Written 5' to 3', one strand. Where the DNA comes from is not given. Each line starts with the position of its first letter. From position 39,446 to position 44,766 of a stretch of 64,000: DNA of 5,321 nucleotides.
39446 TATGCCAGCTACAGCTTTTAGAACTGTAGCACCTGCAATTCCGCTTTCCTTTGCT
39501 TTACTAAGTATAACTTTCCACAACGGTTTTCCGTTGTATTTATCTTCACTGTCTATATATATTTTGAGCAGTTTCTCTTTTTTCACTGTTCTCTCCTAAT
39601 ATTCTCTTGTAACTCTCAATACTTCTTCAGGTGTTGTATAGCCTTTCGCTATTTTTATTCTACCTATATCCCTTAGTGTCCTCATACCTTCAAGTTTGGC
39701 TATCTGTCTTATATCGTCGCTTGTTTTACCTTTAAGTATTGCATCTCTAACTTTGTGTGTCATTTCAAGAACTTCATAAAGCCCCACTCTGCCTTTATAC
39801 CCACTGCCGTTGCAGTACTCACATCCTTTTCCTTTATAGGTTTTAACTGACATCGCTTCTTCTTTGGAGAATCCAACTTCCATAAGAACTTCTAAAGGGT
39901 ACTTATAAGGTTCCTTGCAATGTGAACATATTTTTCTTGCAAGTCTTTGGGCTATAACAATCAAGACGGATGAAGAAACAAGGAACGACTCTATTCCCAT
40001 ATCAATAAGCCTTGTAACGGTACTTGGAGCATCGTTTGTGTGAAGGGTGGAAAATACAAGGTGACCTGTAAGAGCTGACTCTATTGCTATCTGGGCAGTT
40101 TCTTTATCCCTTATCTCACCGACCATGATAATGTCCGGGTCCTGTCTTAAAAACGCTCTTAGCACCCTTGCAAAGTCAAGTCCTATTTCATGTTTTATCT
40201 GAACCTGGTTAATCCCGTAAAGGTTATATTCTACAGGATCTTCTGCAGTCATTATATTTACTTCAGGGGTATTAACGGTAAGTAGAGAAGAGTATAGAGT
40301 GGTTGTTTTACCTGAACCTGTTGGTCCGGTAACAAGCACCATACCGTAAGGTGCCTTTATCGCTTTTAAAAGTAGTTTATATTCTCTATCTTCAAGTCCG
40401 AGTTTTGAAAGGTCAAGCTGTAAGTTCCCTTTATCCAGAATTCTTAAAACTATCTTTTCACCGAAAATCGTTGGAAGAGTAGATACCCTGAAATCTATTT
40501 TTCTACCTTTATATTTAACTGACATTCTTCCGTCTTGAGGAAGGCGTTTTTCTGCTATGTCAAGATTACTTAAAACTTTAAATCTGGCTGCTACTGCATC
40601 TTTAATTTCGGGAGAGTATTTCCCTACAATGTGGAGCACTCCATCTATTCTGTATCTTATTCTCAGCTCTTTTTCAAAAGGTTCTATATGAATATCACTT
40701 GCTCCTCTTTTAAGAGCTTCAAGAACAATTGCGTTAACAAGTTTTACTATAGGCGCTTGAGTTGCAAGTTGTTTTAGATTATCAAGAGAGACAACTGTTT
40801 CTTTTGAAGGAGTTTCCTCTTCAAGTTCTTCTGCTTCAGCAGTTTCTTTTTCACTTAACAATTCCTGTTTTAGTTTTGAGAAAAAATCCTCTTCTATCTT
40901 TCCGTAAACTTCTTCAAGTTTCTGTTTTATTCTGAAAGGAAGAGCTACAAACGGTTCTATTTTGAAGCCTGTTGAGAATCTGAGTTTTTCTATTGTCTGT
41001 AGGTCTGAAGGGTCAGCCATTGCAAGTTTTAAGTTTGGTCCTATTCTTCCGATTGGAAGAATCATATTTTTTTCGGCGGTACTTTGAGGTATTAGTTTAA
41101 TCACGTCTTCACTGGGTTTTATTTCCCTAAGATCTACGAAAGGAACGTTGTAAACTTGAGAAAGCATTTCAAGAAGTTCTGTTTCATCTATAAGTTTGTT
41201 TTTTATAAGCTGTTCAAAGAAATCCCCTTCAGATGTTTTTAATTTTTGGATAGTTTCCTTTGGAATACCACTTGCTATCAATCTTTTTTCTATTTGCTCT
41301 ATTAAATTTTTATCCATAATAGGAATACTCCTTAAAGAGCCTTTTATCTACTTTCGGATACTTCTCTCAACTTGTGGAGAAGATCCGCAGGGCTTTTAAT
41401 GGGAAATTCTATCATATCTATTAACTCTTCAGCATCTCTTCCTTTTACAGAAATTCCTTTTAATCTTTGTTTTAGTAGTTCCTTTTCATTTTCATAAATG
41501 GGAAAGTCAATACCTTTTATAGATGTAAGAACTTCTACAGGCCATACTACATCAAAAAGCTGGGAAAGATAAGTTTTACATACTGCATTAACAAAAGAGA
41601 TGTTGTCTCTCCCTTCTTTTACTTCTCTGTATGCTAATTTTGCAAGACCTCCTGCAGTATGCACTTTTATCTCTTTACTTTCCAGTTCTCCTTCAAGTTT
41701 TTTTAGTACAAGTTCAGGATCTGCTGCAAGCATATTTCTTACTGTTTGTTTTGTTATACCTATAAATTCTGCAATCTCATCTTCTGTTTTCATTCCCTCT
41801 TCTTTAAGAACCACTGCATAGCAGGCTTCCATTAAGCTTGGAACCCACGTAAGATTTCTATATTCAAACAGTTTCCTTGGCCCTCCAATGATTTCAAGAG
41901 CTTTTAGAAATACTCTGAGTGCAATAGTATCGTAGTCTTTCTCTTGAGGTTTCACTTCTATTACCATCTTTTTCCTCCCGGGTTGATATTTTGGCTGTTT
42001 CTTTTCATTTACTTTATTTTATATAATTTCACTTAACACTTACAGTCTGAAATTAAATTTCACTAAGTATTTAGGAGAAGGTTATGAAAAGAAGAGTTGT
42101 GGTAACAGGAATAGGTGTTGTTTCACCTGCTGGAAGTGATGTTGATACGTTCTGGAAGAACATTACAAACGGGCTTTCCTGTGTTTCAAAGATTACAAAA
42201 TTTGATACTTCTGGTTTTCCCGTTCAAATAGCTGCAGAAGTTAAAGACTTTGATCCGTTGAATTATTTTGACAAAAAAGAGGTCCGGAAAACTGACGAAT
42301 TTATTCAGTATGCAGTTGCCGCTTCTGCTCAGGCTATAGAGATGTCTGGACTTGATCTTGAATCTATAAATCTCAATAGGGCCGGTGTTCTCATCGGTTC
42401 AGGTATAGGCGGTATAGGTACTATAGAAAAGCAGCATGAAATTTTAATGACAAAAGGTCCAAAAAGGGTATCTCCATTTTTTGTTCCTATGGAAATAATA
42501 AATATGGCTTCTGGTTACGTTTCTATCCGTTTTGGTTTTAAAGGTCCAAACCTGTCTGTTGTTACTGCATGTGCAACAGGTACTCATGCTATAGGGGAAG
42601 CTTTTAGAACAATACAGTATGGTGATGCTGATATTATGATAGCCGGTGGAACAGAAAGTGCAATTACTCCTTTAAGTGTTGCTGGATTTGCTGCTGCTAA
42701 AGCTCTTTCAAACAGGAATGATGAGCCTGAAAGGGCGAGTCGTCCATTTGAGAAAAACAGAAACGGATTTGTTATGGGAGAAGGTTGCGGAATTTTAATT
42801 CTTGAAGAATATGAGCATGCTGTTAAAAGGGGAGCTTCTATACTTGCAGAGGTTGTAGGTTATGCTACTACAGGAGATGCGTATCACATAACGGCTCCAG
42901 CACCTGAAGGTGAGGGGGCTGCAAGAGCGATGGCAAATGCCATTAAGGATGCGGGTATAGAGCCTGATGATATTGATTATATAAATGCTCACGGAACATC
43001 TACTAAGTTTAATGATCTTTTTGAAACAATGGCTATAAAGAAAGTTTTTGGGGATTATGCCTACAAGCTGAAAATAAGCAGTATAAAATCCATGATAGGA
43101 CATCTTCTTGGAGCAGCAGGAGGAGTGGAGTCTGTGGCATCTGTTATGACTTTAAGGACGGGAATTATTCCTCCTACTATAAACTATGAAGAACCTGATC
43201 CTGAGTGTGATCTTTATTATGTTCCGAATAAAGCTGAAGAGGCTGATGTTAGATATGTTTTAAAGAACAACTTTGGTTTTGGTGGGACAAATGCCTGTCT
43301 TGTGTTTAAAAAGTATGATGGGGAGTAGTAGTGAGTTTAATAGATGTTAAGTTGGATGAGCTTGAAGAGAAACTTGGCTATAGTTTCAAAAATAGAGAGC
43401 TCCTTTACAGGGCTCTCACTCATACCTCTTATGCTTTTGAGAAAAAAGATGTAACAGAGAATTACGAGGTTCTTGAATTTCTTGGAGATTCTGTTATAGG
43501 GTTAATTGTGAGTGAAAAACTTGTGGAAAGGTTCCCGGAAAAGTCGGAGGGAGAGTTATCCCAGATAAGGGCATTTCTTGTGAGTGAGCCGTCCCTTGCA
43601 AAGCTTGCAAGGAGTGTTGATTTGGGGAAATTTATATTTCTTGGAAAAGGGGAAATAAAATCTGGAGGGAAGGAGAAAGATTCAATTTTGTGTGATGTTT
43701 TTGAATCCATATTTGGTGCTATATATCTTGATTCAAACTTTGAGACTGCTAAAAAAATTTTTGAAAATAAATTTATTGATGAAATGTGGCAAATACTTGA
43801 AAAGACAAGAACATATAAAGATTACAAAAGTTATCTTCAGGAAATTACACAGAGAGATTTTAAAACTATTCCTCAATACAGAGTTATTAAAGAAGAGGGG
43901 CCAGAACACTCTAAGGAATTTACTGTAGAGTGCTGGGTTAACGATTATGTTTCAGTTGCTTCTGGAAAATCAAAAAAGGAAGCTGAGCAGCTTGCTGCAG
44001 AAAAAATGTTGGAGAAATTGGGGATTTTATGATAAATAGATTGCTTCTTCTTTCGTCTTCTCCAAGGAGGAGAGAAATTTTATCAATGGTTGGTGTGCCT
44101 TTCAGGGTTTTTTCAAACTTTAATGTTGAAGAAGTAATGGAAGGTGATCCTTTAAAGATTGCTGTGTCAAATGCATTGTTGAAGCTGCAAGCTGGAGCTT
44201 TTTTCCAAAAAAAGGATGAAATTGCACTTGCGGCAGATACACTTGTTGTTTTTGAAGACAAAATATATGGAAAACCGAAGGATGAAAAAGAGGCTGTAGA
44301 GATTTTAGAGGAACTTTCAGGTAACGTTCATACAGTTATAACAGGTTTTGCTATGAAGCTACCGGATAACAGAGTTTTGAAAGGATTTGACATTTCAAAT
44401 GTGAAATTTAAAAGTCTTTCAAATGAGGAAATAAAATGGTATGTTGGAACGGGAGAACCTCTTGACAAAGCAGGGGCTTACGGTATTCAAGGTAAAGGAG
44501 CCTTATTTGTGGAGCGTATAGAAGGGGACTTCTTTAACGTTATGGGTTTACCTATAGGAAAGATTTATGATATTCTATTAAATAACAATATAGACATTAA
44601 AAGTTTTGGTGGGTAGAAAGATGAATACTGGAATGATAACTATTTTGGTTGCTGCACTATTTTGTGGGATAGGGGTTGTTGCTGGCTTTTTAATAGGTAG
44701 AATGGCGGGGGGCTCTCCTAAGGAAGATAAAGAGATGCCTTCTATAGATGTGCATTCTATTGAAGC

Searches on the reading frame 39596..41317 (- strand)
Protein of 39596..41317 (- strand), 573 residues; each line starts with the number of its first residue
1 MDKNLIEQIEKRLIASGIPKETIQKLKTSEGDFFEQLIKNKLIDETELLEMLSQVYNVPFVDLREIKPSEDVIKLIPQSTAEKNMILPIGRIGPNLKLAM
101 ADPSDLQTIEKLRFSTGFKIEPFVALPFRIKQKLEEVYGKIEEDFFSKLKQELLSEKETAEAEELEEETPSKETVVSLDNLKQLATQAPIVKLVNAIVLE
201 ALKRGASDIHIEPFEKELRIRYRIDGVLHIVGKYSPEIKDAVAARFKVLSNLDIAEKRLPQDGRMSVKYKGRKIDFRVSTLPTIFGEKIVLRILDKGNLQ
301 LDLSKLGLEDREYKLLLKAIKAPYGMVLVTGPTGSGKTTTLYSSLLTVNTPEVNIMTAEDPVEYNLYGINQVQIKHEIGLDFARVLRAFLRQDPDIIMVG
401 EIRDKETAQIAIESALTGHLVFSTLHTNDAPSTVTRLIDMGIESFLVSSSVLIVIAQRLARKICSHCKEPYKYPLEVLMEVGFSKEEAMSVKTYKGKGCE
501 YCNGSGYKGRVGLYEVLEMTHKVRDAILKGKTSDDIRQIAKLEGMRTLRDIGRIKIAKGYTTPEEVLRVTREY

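Call 52: search_protein_families(library=ncbifam, proteins=[window:39596-41317:-], max_evalue=1e-15)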
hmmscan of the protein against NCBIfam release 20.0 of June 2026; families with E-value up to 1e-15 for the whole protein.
window:39596-41317:- (573 aa): 9 families
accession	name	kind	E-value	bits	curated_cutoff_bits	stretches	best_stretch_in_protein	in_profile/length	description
TIGR02538.1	type_IV_pilB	equivalog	1.1e-212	707.6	675.65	1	17-571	15-563/564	type IV-A pilus assembly ATPase PilB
TIGR02533.1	type_II_gspE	equivalog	8.4e-182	605.2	630.25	1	74-570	2-486/486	type II secretion system ATPase GspE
NF007755.0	PRK10436.1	equivalog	8.1e-149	496.2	617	1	95-570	28-459/465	type II secretion system protein GspE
NF053534.1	T4PilAsmATPsTfpB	equivalog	2.7e-148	495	850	1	32-570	52-582/584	type IV pilus assembly ATPase TfpB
NF041000.1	ATPase_ComGA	equivalog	1.3e-75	253.9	300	1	196-460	2-265/267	competence type IV pilus ATPase ComGA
TIGR01420.1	pilT_fam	subfamily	5.3e-54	183.7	319.1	1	195-460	3-268/343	PilT/PilU family type 4a pilus ATPase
TIGR02525.1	plasmid_TraJ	equivalog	2.5e-26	92.5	368.3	1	289-440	120-272/372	plasmid transfer ATPase TraJ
TIGR02524.1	dot_icm_DotB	equivalog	2.9e-21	76.1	463.3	1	303-439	117-258/358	Dot/Icm type IV secretion system ATPase DotB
NF058587.1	archaellum_moto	equivalog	3.4e-17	62.4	550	1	327-442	278-398/527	archaellum flagellar ATPase motor FlaI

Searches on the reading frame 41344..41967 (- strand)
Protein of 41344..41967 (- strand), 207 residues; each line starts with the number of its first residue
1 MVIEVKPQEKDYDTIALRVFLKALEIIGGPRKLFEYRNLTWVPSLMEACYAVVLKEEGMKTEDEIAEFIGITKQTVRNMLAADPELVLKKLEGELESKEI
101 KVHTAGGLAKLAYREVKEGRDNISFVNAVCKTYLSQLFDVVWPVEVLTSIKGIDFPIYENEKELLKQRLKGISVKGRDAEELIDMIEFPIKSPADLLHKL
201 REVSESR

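Call 52: search_protein_families(library=ncbifam, proteins=[window:41344-41967:-], max_evalue=1e-15)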
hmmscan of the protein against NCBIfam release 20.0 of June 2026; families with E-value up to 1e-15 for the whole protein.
window:41344-41967:- (207 aa): 1 family
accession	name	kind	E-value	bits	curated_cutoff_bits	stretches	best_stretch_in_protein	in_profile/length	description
TIGR03879.1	near_KaiC_dom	domain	2.8e-37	127.1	65.1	1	25-119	1-91/91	probable regulatory domain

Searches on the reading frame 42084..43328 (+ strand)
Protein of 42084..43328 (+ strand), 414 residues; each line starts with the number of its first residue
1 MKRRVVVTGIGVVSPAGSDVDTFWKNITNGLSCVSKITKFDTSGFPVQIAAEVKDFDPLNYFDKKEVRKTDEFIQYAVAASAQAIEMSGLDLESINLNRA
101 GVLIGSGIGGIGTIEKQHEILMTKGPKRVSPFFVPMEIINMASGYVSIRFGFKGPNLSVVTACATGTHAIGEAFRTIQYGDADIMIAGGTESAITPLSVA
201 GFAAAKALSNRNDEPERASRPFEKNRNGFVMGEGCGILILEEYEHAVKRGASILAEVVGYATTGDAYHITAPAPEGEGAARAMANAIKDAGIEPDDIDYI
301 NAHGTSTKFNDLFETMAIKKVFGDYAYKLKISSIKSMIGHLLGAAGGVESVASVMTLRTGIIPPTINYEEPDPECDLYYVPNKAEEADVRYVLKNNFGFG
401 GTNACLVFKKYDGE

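Call 13: search_protein_families(library=ncbifam, proteins=[window:42084-43328:+], max_evalue=0.00001)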
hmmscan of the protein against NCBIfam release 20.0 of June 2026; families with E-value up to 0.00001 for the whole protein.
window:42084-43328:+ (414 aa): 31 families (the best 25 are shown)
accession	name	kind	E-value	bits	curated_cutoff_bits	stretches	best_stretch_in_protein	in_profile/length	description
TIGR03150.1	fabF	equivalog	2.9e-202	671.7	493.75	1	3-409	1-407/407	beta-ketoacyl-ACP synthase II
NF005589.0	PRK07314.1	subfamily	4e-198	658.2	387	1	2-411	3-412/413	beta-ketoacyl-ACP synthase II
NF004970.0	PRK06333.1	subfamily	2.5e-166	553.7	525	1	2-412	3-423/424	beta-ketoacyl-ACP synthase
NF006274.0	PRK08439.1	equivalog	1.9e-165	550.6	621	1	3-410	2-405/406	beta-ketoacyl-ACP synthase II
NF006434.0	PRK08722.1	equivalog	5.9e-155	516.2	759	1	2-410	3-413/414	beta-ketoacyl-ACP synthase II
NF006587.0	PRK09116.1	equivalog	6.8e-104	347.8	470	1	3-411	2-407/408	beta-ketoacyl-ACP synthase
NF005916.1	PRK07910.1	equivalog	4.2e-102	342.2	560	1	4-411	13-418/418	KasA/KasB family beta-ketoacyl-ACP synthase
NF005935.0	PRK07967.1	equivalog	6.3e-102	341.5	630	1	3-412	2-405/406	beta-ketoacyl-ACP synthase I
NF005076.0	PRK06501.1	equivalog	3.8e-100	335.7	629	2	139-410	151-422/425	beta-ketoacyl-ACP synthase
NF006618.0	PRK09185.1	subfamily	2.7e-77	260.4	407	1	3-410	3-392/394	beta-ketoacyl-ACP synthase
NF005490.0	PRK07103.1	equivalog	3.5e-75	253.6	445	1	2-410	3-412/414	polyketide beta-ketoacyl:acyl carrier protein synthase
NF004618.0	PRK05952.1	equivalog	2.1e-73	247.4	455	1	4-410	3-382/384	beta-ketoacyl-ACP synthase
NF058662.1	cispenta_AmcF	equivalog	4.9e-62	210.1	325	1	146-409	112-368/369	cispentacin biosynthesis acyltransferase subunit AmcF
NF045894.1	PKS_plus_SDR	equivalog_domain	2.1e-51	174.8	1740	1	52-407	68-423/1515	type I polyketide synthase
NF040607.1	mycolic_Pks13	equivalog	1.7e-48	165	2100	1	28-412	145-527/1680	polyketide synthase Pks13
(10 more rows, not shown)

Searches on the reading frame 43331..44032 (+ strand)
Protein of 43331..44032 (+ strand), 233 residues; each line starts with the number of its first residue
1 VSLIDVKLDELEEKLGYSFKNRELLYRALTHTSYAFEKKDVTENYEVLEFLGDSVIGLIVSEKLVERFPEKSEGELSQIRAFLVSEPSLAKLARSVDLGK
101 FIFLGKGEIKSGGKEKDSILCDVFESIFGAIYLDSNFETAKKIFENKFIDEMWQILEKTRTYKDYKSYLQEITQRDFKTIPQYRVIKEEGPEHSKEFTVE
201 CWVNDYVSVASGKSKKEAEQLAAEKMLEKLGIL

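Call 13: search_protein_families(library=ncbifam, proteins=[window:43331-44032:+], max_evalue=0.00001)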
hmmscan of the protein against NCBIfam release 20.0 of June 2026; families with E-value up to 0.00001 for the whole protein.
window:43331-44032:+ (233 aa): 2 families
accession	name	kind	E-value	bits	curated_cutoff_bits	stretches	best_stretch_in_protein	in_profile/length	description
TIGR02191.1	RNaseIII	equivalog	2.4e-78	262.6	166.25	1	11-230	1-219/219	ribonuclease III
TIGR04238.1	seadorna_dsRNA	equivalog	1.6e-10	41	125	1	165-230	2-67/201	seadornavirus double-stranded RNA-binding protein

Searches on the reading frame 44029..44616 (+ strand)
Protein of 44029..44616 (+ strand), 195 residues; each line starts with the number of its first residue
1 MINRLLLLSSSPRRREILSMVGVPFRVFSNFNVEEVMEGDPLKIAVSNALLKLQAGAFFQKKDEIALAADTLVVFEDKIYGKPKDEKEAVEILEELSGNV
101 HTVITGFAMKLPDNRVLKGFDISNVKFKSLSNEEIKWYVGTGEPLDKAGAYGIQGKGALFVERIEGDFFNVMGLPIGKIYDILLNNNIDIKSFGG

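Call 13: search_protein_families(library=ncbifam, proteins=[window:44029-44616:+], max_evalue=0.00001)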
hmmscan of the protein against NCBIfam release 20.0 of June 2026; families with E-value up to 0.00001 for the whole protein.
window:44029-44616:+ (195 aa): 14 families
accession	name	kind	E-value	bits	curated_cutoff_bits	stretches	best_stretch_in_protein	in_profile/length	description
NF000867.0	PRK00078.1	equivalog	3.1e-48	164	249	1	4-189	2-191/192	Maf-like protein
NF010942.0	PRK14362.1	equivalog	4.6e-45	153.5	290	1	4-186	13-198/210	Maf-like protein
NF010948.0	PRK14368.1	equivalog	1.1e-44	152.1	291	1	4-183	6-186/193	Maf-like protein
TIGR00172.1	maf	subfamily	9.3e-44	149.1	117.15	1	3-183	3-184/185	Maf family nucleotide pyrophosphatase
NF010945.0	PRK14365.1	equivalog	3.6e-43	147.4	273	1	3-190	2-191/197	Maf-like protein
NF010941.0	PRK14361.1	equivalog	3.3e-42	144.3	272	1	4-184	7-185/194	Maf-like protein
NF010943.0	PRK14363.1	equivalog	1.1e-40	139.4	273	1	4-184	2-181/204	Maf-like protein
NF003403.0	PRK04694.1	equivalog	3.4e-34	118.3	300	1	5-181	2-182/190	Maf-like protein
NF010947.0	PRK14367.1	equivalog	7e-31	107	315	1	2-180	1-185/202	Maf-like protein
NF010944.0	PRK14364.1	equivalog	1.5e-30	106.1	311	1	8-180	2-173/181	Maf-like protein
NF002401.0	PRK01441.1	equivalog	1.3e-28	100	317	1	3-191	5-200/207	Maf-like protein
NF010946.0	PRK14366.1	equivalog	4.8e-28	98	284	1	2-189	4-191/195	Maf-like protein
NF003141.0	PRK04056.1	equivalog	2.9e-22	79.2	161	1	5-183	2-180/181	septum formation inhibitor Maf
NF002690.0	PRK02478.1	equivalog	2.5e-20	72.9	269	1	1-179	1-187/199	Maf-like protein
